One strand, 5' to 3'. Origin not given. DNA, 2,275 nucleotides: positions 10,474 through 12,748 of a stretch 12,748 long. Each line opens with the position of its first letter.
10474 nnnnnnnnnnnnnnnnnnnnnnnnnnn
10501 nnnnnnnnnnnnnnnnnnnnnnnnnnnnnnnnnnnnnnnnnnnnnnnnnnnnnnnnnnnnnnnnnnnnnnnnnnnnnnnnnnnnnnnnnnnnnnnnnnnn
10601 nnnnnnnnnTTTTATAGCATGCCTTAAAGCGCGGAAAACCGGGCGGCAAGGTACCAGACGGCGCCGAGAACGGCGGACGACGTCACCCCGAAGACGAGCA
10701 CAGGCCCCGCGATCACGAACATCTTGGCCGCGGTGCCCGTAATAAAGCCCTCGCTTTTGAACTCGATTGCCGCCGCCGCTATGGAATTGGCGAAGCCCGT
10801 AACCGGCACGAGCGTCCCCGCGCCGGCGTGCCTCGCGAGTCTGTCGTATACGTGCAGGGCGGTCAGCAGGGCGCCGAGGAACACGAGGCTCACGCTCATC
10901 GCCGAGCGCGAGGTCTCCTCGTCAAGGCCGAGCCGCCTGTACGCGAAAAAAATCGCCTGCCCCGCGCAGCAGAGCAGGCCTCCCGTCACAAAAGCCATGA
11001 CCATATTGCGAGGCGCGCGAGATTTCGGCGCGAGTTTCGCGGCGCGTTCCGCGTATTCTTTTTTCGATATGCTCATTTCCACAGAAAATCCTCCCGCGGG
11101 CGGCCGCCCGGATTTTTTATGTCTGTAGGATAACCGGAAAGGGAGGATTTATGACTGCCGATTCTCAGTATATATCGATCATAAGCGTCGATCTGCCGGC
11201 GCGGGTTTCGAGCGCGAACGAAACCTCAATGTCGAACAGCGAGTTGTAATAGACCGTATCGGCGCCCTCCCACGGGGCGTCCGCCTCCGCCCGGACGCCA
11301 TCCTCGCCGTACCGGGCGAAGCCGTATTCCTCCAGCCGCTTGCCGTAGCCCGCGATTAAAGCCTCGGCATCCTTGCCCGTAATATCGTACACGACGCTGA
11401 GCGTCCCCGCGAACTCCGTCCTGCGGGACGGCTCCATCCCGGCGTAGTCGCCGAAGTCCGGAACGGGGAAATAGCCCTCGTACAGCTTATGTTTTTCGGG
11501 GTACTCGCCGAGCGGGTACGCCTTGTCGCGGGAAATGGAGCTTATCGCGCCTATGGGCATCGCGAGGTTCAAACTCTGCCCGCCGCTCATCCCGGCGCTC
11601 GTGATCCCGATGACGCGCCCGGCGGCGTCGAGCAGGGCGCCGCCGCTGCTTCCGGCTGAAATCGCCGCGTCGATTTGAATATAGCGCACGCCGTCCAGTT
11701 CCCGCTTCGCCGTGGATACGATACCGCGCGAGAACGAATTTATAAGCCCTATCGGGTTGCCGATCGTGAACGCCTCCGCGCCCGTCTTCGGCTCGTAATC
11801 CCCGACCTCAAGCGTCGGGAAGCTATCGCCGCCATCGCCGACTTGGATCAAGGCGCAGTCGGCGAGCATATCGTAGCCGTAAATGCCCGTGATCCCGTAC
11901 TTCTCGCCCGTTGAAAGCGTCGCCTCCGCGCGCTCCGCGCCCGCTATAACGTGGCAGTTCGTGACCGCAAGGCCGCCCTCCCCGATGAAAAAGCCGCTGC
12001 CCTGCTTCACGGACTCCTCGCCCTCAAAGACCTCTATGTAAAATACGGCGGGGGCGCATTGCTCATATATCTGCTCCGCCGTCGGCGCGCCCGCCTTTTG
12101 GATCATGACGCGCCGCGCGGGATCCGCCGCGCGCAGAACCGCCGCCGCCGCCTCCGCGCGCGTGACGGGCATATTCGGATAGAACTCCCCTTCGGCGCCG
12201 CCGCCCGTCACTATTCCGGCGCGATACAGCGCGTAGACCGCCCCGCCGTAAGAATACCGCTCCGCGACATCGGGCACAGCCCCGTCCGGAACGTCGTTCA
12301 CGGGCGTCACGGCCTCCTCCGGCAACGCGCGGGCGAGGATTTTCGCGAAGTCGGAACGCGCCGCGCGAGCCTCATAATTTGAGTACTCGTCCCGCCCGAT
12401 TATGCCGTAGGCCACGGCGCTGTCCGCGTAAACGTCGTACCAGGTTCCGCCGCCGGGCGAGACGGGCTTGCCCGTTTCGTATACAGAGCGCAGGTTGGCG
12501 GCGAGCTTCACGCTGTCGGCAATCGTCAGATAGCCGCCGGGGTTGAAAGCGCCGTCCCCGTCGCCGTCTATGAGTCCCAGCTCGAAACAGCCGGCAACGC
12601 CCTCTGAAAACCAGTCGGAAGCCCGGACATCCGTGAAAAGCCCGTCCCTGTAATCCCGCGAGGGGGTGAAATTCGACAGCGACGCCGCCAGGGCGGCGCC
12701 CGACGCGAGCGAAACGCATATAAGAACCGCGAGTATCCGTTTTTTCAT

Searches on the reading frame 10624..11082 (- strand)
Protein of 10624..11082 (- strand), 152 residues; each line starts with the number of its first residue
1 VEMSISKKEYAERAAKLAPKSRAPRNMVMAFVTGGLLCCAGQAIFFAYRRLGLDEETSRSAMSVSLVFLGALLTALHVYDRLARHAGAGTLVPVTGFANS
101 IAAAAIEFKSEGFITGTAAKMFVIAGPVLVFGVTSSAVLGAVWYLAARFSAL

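Call 8: search_protein_families(library=pfam, proteins=[window:10624-11082:-], max_evalue=0.01)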
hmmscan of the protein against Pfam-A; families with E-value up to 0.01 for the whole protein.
window:10624-11082:- (152 aa): 1 family
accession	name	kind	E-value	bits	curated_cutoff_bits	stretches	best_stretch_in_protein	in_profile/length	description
PF03862.18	SpoVAC_SpoVAEB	-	5.6e-39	133.5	25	1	26-141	1-116/117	SpoVAC/SpoVAEB sporulation membrane protein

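Call 9: search_protein_families(library=padloc, proteins=[window:10624-11082:-], max_evalue=0.01)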
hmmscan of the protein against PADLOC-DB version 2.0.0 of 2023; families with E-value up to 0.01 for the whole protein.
window:10624-11082:- (152 aa): 0 families

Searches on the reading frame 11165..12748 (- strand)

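Call 8: search_protein_families(library=pfam, proteins=[window:11165-12748:-], max_evalue=0.01)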
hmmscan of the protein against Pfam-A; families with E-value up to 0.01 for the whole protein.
window:11165-12748:- (527 aa): 3 families
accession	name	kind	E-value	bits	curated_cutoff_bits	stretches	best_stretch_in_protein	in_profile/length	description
PF13365.12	Trypsin_2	-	1.9e-27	97.2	27.6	1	250-382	1-144/144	Trypsin-like peptidase domain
PF00395.25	SLH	-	4.6e-19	68.6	20.8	2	160-201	4-44/44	S-layer homology domain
PF00089.32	Trypsin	-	8.4e-05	22.9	20.6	1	251-390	28-202/220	Trypsin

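Call 9: search_protein_families(library=padloc, proteins=[window:11165-12748:-], max_evalue=0.01)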
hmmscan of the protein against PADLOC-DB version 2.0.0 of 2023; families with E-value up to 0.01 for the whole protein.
window:11165-12748:- (527 aa): 3 families
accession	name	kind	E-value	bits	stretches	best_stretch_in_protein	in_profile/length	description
PDLC02960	RT-Protease_XI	-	1.4e-16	58.6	1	221-404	324-502/506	single gene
PDLC02959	RT-Protease_XI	-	1.6e-15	55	1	227-404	332-506/510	single gene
PDLC05022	PDC-S45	-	4.5e-05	20.5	1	225-283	14-79/293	-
